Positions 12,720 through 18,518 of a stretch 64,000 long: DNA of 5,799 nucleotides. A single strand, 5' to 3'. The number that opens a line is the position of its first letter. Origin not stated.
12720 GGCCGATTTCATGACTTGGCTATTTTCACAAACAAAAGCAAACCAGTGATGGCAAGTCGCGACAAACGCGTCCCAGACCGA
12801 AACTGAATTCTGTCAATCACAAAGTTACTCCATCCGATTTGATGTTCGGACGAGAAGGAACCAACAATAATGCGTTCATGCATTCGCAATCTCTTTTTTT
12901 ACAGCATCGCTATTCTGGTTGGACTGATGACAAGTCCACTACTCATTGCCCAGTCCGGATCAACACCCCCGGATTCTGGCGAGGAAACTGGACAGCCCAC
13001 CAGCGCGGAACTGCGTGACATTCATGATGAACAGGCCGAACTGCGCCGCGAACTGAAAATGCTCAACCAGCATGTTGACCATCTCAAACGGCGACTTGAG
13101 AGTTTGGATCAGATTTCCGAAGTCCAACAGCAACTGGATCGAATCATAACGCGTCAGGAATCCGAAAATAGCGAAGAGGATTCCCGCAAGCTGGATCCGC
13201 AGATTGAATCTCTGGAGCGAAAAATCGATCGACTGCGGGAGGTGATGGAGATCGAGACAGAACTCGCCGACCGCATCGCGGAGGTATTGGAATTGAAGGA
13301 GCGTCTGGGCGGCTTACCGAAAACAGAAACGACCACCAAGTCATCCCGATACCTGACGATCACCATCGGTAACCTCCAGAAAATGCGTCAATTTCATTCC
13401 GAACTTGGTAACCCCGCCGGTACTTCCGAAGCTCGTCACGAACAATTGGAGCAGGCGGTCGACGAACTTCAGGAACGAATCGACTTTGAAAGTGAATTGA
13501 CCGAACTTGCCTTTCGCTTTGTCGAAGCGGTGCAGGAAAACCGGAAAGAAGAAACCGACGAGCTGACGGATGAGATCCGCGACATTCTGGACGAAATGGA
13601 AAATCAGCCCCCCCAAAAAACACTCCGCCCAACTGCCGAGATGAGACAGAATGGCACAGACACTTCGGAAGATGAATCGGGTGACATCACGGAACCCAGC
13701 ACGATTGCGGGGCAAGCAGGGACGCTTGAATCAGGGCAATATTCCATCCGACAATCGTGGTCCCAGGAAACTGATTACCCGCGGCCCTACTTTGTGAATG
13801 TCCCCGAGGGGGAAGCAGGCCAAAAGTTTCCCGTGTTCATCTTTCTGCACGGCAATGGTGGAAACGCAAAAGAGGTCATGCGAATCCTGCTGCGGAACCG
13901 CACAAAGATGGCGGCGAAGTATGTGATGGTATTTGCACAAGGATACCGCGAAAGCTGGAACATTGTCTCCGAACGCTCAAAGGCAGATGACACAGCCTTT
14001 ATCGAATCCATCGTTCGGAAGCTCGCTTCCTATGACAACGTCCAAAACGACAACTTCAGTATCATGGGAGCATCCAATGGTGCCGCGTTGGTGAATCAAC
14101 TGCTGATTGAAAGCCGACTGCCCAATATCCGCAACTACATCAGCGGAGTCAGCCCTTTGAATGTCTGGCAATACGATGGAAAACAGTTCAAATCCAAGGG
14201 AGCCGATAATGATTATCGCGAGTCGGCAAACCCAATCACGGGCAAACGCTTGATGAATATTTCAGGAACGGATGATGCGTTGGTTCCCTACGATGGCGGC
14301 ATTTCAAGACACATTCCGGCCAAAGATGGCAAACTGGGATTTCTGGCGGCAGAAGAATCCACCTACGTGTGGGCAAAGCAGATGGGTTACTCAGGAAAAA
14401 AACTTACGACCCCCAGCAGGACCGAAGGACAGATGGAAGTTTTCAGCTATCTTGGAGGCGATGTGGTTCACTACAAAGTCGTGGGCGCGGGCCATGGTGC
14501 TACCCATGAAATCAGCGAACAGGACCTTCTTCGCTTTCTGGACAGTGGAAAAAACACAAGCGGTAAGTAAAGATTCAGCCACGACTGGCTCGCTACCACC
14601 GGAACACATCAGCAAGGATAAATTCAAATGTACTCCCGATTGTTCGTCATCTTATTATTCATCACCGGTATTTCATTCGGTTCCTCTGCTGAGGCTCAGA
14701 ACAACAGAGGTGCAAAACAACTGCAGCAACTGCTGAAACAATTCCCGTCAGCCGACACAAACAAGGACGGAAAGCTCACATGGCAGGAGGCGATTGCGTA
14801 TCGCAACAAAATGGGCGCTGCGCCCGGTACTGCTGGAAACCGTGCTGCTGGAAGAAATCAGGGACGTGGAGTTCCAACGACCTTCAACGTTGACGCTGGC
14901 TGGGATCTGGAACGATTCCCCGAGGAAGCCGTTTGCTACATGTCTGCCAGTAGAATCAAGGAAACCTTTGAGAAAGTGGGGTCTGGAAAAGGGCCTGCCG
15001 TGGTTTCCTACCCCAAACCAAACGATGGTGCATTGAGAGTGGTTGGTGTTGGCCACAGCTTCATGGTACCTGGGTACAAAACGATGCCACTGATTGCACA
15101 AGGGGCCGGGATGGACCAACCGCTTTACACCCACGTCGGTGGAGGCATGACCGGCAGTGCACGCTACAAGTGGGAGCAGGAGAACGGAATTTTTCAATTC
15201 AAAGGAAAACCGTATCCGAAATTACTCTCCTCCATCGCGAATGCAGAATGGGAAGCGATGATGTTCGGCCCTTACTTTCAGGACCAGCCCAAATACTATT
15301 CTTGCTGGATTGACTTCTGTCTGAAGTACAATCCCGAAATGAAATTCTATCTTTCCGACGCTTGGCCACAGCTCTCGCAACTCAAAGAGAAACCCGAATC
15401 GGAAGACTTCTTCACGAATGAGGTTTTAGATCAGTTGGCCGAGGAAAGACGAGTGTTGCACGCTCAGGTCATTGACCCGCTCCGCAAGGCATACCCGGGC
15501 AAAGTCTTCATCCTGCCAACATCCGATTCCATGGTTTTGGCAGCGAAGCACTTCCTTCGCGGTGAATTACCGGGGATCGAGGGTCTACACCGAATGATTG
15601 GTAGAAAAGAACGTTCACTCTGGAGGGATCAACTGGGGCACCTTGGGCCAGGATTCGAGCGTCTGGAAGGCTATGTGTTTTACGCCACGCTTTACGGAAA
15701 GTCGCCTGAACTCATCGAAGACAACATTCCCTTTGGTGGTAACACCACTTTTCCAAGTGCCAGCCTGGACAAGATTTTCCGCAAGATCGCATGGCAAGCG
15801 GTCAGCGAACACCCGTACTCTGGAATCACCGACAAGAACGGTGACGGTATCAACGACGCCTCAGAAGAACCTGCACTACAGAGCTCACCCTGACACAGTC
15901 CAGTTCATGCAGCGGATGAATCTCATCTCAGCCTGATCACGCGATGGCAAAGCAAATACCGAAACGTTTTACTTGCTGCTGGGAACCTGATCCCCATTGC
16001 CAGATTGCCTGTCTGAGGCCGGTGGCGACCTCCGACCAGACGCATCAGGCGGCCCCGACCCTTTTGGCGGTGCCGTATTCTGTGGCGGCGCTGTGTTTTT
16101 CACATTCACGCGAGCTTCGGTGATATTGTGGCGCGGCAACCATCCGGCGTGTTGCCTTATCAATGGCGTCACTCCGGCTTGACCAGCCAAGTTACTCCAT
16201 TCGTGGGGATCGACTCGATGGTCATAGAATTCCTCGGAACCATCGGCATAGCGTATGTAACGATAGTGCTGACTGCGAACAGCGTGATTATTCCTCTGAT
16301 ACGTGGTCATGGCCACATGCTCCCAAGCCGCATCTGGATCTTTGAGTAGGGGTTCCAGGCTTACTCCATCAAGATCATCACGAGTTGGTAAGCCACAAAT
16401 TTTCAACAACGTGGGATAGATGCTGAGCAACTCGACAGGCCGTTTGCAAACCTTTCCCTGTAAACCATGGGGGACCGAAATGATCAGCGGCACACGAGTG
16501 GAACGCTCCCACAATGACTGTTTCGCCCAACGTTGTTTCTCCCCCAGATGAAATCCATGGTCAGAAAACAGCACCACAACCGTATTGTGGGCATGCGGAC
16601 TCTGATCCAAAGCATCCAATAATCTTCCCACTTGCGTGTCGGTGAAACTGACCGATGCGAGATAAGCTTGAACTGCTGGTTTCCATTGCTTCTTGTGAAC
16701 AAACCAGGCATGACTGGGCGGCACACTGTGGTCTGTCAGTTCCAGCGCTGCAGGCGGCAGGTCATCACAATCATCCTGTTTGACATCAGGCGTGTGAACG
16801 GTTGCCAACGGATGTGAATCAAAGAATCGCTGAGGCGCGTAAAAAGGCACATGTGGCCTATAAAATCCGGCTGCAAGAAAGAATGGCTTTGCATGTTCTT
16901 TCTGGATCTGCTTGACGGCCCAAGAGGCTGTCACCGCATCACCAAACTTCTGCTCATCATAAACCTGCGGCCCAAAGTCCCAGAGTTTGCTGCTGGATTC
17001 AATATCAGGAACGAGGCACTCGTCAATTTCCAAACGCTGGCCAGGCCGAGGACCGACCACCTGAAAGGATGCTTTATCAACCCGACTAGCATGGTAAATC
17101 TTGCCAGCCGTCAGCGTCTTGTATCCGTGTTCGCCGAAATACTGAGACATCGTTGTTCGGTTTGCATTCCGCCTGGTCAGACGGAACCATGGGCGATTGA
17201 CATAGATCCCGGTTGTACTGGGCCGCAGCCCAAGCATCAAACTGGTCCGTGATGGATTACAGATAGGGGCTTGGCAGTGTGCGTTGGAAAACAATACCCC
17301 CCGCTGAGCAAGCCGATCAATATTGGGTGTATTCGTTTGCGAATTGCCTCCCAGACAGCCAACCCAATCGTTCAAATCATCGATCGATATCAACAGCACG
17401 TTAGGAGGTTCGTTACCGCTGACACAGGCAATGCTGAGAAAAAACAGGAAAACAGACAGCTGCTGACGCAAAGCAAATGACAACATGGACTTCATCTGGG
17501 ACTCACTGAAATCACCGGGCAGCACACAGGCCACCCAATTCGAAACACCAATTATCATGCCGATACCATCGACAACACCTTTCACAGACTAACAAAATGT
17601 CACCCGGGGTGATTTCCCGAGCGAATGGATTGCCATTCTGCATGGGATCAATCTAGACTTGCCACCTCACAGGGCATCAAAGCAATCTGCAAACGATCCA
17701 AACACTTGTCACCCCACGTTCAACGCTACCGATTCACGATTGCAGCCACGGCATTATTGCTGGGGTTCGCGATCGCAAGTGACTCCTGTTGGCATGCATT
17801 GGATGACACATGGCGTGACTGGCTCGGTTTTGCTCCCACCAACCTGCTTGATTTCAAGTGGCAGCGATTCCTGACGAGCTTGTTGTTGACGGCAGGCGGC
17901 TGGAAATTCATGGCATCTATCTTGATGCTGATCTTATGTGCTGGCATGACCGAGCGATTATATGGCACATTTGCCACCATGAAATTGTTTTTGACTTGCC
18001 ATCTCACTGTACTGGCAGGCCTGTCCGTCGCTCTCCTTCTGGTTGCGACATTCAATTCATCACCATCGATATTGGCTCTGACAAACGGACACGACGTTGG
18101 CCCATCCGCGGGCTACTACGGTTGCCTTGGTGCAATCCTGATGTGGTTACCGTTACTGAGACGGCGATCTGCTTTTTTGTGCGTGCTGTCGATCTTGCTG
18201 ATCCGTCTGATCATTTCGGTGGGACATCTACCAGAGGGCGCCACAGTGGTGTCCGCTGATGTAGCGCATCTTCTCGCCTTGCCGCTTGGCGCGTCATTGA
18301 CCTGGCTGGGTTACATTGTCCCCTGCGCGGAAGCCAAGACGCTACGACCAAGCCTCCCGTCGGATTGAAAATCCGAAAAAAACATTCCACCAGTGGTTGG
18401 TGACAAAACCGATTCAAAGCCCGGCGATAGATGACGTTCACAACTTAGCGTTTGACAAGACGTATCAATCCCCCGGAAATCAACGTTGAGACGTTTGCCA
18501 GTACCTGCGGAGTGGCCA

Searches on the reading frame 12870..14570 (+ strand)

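Call 19: search_protein_families(library=pfam, proteins=[window:12870-14570:+], max_evalue=0.001)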
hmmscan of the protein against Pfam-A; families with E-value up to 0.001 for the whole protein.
window:12870-14570:+ (566 aa): 1 family
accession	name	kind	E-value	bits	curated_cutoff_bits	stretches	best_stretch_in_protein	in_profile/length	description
PF19745.5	FUT8_N_cat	-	0.00095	18.5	27.6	1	21-205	20-198/499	Alpha-(1,6)-fucosyltransferase N- and catalytic domains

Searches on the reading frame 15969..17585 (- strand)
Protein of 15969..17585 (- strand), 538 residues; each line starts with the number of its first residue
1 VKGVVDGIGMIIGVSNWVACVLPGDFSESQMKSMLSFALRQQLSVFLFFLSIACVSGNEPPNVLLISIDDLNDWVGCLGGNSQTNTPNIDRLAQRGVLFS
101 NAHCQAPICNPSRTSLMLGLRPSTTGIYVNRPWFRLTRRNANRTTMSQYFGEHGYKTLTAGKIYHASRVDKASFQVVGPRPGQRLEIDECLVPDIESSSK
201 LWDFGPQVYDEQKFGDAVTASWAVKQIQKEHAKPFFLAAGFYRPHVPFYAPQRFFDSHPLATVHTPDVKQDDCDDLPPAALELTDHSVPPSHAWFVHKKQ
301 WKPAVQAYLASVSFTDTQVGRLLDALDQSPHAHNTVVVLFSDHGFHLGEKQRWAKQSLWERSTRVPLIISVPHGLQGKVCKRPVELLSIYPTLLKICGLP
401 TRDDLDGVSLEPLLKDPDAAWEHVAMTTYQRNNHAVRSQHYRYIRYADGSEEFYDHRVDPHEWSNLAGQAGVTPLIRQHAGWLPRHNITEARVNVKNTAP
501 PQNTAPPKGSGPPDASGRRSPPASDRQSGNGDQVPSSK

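Call 19: search_protein_families(library=pfam, proteins=[window:15969-17585:-], max_evalue=0.001)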
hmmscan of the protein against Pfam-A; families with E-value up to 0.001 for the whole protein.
window:15969-17585:- (538 aa): 4 families
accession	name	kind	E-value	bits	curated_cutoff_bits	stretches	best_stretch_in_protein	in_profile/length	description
PF00884.28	Sulfatase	-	1.1e-47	163.3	25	1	61-398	1-300/301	Sulfatase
PF16347.10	SGSH_C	-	9e-14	52.3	29.3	1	348-478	1-143/154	N-sulphoglucosamine sulphohydrolase, C-terminal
PF01663.27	Phosphodiest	-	3.4e-13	50.3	23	1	84-352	18-228/342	Type I phosphodiesterase / nucleotide pyrophosphatase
PF02995.22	DUF229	-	0.00017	20.8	25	1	305-376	303-372/496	Protein of unknown function (DUF229)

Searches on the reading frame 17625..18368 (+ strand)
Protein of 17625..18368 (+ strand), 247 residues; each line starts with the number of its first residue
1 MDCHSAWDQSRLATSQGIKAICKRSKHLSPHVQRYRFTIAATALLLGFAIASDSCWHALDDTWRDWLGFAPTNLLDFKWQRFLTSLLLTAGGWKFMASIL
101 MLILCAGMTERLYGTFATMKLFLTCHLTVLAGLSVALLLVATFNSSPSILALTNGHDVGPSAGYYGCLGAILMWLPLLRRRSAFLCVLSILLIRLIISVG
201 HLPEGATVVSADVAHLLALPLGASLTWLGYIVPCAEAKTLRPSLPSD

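Call 19: search_protein_families(library=pfam, proteins=[window:17625-18368:+], max_evalue=0.001)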
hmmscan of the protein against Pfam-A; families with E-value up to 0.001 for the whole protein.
window:17625-18368:+ (247 aa): 1 family
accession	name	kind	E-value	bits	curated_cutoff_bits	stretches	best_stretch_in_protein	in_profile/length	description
PF01694.28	Rhomboid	-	1.5e-08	35.4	22.6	1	78-229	3-140/143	Rhomboid domain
